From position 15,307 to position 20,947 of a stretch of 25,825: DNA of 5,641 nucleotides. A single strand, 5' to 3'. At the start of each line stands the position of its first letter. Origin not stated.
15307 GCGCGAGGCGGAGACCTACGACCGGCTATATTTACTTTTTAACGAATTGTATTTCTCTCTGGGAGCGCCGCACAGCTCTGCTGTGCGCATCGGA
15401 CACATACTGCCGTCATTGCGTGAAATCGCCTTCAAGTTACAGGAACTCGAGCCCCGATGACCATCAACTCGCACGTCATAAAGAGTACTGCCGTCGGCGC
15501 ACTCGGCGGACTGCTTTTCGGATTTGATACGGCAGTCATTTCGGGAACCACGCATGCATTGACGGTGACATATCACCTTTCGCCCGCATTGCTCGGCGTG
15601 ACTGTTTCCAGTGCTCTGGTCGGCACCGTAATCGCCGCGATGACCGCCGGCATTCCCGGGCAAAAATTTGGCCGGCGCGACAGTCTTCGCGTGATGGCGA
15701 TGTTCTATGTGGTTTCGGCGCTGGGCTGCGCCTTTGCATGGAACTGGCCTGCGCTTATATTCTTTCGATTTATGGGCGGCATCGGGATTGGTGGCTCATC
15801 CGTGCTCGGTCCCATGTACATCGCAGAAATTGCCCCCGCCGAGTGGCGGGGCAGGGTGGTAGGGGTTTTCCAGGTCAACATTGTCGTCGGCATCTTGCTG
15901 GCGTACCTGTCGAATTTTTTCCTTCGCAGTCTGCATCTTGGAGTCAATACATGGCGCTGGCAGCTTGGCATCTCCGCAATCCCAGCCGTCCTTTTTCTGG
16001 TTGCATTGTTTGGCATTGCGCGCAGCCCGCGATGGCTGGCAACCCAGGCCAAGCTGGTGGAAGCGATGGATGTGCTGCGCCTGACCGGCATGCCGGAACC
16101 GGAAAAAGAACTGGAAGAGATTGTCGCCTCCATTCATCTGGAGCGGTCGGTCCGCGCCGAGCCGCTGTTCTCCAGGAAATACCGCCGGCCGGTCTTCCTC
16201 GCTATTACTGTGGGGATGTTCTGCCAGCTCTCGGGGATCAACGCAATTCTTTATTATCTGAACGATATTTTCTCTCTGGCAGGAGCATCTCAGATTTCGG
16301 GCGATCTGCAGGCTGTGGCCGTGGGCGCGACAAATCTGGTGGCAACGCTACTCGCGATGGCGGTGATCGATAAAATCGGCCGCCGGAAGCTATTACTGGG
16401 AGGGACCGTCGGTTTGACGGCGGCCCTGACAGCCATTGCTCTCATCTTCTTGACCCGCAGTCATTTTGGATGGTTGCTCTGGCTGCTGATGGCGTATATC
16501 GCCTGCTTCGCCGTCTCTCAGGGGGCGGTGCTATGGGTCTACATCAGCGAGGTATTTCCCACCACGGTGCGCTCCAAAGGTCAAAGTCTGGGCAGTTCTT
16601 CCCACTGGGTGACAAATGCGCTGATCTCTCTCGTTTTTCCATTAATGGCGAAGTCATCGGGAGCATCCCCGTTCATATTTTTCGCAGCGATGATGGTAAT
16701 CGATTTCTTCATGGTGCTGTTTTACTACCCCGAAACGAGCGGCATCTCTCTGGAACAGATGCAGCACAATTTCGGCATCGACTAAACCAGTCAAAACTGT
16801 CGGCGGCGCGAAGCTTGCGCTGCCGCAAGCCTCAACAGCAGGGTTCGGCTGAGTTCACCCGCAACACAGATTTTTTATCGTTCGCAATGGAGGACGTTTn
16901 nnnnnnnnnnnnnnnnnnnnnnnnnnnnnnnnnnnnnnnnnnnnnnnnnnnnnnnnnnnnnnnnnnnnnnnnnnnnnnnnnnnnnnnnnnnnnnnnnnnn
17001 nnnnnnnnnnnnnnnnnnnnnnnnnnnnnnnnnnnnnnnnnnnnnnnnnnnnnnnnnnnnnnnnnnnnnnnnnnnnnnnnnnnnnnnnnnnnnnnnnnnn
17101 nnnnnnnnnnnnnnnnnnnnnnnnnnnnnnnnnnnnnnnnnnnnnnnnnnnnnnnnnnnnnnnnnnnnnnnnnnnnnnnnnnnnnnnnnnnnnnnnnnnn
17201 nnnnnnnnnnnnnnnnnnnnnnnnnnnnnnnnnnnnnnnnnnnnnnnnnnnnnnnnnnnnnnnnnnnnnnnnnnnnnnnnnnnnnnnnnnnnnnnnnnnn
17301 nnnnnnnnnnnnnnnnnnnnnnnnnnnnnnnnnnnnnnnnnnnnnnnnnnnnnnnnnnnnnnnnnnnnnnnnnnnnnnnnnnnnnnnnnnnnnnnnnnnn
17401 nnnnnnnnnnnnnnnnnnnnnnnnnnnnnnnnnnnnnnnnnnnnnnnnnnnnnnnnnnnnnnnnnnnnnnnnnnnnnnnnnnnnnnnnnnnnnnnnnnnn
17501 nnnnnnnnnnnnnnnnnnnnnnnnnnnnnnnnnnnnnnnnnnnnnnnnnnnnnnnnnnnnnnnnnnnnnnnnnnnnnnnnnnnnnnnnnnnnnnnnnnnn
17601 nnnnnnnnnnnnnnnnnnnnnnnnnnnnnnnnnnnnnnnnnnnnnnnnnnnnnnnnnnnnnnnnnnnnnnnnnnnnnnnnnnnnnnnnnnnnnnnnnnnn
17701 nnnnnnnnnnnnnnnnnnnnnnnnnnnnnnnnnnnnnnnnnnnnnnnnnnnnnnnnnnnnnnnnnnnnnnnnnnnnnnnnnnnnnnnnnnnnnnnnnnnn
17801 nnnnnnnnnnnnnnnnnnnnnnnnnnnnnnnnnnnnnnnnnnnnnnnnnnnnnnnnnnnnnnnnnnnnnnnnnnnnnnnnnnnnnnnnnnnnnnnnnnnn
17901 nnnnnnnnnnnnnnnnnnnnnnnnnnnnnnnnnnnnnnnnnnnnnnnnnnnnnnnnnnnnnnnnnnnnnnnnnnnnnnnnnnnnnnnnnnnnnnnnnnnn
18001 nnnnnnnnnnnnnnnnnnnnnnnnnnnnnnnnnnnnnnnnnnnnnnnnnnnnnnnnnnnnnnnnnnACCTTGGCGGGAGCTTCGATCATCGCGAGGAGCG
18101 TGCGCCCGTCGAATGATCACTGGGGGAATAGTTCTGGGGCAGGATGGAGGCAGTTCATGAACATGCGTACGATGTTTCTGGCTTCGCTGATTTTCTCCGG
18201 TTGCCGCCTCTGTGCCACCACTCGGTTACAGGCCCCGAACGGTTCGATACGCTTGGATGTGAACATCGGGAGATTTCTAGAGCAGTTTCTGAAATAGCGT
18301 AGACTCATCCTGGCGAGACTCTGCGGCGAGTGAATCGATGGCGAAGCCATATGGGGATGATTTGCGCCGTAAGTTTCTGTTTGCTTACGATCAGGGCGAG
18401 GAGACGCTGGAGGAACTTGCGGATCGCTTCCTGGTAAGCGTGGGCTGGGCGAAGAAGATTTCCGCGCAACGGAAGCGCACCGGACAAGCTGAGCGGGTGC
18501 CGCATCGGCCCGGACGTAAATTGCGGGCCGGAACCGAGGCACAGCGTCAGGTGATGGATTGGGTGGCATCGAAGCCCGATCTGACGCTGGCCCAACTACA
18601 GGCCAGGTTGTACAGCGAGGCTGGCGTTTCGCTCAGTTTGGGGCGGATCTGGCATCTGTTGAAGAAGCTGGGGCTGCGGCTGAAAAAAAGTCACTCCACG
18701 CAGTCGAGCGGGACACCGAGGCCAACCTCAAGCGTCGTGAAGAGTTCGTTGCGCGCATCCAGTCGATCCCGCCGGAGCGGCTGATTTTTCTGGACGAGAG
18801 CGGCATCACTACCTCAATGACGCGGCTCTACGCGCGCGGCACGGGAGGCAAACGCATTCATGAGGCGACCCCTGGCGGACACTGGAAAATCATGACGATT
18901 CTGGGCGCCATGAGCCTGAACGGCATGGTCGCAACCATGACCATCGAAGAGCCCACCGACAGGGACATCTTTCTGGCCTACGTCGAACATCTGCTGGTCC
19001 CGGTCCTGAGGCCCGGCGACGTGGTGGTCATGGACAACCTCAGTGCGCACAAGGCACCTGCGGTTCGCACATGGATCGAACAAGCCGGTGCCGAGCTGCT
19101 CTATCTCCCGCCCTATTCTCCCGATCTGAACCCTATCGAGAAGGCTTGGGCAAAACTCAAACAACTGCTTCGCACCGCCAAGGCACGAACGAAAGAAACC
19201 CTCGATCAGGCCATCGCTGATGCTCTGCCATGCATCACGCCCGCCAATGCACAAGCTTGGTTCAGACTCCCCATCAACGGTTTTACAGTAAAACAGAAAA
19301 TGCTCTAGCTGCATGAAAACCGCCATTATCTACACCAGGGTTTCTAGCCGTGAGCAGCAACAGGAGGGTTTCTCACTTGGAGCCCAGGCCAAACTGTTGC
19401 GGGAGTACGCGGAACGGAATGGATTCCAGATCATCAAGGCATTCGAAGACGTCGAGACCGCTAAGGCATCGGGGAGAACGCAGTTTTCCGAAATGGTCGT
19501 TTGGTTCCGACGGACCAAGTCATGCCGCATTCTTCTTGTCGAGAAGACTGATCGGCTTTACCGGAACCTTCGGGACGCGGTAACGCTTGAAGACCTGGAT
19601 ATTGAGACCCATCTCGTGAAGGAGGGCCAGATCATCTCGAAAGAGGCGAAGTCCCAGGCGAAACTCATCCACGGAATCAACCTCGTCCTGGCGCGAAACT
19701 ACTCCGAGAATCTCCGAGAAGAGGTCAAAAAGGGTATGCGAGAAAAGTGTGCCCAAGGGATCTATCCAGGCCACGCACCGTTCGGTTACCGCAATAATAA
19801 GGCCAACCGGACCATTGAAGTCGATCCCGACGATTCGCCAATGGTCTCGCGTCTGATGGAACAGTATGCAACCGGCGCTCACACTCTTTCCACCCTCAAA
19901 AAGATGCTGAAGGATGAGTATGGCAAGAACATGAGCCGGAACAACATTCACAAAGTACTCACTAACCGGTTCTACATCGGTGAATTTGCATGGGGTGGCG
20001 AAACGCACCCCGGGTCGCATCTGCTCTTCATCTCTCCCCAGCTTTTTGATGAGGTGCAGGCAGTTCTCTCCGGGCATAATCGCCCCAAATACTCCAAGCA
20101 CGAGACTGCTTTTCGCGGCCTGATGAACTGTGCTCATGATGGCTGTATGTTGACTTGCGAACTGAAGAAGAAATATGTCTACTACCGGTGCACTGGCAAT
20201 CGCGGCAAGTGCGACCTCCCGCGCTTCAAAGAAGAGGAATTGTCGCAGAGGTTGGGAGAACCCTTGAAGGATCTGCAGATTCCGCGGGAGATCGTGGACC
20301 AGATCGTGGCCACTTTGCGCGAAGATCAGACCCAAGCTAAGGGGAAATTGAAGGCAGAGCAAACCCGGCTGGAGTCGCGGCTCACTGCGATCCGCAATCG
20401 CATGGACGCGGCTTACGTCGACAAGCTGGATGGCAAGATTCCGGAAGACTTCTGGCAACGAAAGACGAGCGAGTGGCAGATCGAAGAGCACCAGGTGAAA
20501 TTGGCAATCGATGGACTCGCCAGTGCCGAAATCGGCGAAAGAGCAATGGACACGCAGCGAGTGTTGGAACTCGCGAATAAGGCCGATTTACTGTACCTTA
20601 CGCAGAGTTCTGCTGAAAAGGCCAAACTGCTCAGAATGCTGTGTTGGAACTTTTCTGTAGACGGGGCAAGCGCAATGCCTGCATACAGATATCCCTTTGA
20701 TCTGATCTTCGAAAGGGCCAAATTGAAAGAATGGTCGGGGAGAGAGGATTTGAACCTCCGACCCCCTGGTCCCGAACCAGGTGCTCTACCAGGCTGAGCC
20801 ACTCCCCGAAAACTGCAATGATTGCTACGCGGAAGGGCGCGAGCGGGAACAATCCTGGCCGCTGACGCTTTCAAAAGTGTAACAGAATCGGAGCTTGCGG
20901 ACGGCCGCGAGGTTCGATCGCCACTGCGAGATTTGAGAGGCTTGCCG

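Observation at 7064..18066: Putative D-arabinan / D-arabinofuranoside utilisation locus on a mobile island in an acidobacterium-like host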

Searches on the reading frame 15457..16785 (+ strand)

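Call 3: search_protein_families(library=pfam, proteins=[window:15457-16785:+], max_evalue=0.001)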
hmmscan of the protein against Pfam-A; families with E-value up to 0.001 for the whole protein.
window:15457-16785:+ (442 aa): 2 families
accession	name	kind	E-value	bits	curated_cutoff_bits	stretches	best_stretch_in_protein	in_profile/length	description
PF00083.30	Sugar_tr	-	5.3e-103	345.7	22.3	1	12-439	3-452/452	Sugar (and other) transporter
PF07690.21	MFS_1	-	3.2e-30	105.7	33.4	2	15-274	2-231/347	Major Facilitator Superfamily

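Call 4: search_protein_families(library=ncbifam, proteins=[window:15457-16785:+], max_evalue=0.001)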
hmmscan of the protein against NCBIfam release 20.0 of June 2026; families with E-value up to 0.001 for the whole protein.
window:15457-16785:+ (442 aa): 21 families
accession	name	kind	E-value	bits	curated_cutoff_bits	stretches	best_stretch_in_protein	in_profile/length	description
TIGR00879.1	SP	subfamily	5.3e-101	338.7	237.8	1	12-435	60-510/510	sugar porter family MFS transporter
NF007484.0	PRK10077.1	equivalog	2.2e-89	300.5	608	1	4-437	7-470/480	D-xylose transporter XylE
NF052357.1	GlucTporGlcPStph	equivalog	1.7e-75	254.5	750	1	12-438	10-436/445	glucose transporter GlcP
TIGR00898.1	2A0119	subfamily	8.1e-35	120.5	550.75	1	45-434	127-505/506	cation transport protein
TIGR00895.1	2A0115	subfamily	1.5e-31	109.7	418.55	1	4-378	12-378/398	aromatic acid/H+ symport family MFS transporter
TIGR00891.1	2A0112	subfamily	9.1e-17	61.2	552.9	1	13-380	16-370/405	sialate:H+ symport family MFS transporter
NF053517.1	HbztTptrPcaK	equivalog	4e-13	49.1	770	1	19-375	29-378/437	4-hydroxybenzoate transporter PcaK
TIGR00880.1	2_A_01_02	superfamily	4.2e-13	49.6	131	2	54-185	8-135/141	multidrug resistance protein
TIGR00883.1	2A0106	subfamily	1.5e-10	40.8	443.45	1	100-388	99-368/400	metabolite/H+ symporter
NF008586.0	PRK11551.1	equivalog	5.7e-10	38.7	410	1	17-380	23-348/406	3-(3-hydroxy-phenyl)propionate transporter MhpT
NF003024.0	PRK03893.1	subfamily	6.3e-10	38.4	604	1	12-196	24-204/497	sialate:H+ symport family MFS transporter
TIGR00887.1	2A0109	equivalog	1.2e-09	37.6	610.3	2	10-151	17-169/502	phosphate:H+ symporter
TIGR00893.1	2A0114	subfamily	1.8e-08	33.8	395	1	28-423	13-398/399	D-galactonate transporter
TIGR01299.1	synapt_SV2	subfamily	2.6e-08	32.2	637.3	1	51-209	209-376/742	synaptic vesicle protein SV2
NF041041.1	FslD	exception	4.4e-06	26.1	500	1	54-152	55-151/396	rhizoferrin import MFS transporter FslD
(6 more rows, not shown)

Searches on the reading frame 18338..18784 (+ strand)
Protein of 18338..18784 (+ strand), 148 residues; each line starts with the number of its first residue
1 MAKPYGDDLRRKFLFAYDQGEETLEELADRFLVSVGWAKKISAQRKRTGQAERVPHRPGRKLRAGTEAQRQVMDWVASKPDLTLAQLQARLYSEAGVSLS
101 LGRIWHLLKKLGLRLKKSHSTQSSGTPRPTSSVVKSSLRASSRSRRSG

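Call 106: search_protein_families(library=pfam, proteins=[window:18338-18784:+], max_evalue=0.01)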
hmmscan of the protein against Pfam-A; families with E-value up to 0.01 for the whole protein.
window:18338-18784:+ (148 aa): 3 families
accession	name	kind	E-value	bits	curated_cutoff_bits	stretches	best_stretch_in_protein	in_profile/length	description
PF13592.12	HTH_33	-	1.1e-05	25.4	25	1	82-117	5-40/60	Winged helix-turn helix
PF13565.12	HTH_32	-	9.7e-05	23.3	33.7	1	51-108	15-73/73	Homeodomain-like domain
PF01498.24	HTH_Tnp_Tc3_2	-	0.0011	19.7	31.5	1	69-117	1-48/72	Transposase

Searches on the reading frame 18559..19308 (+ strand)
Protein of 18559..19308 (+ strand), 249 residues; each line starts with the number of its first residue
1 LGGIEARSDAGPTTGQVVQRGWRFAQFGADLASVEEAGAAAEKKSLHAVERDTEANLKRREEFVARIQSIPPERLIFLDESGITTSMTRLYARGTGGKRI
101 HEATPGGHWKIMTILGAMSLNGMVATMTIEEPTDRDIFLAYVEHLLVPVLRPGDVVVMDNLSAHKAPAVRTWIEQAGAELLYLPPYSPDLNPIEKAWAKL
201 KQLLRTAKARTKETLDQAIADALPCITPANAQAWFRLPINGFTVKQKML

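Call 5: search_protein_families(library=pfam, proteins=[window:18559-19308:+], max_evalue=0.001)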
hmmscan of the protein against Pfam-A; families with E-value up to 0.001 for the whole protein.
window:18559-19308:+ (249 aa): 1 family
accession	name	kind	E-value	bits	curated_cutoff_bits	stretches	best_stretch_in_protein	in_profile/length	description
PF13358.12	DDE_3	-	7.1e-37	126.9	28.6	1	74-215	1-145/146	DDE superfamily endonuclease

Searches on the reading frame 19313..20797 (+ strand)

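Call 5: search_protein_families(library=pfam, proteins=[window:19313-20797:+], max_evalue=0.001)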
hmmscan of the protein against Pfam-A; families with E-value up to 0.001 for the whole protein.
window:19313-20797:+ (494 aa): 3 families
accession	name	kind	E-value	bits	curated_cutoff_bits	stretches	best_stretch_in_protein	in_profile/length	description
PF00239.26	Resolvase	-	1.3e-19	71.2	23.3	1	4-149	1-143/145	Resolvase, N terminal domain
PF07508.19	Recombinase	-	1e-09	39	21.1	1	172-253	1-100/102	Recombinase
PF13408.12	Zn_ribbon_recom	-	4.2e-06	27.5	25.3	1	267-312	2-51/58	Recombinase zinc beta ribbon domain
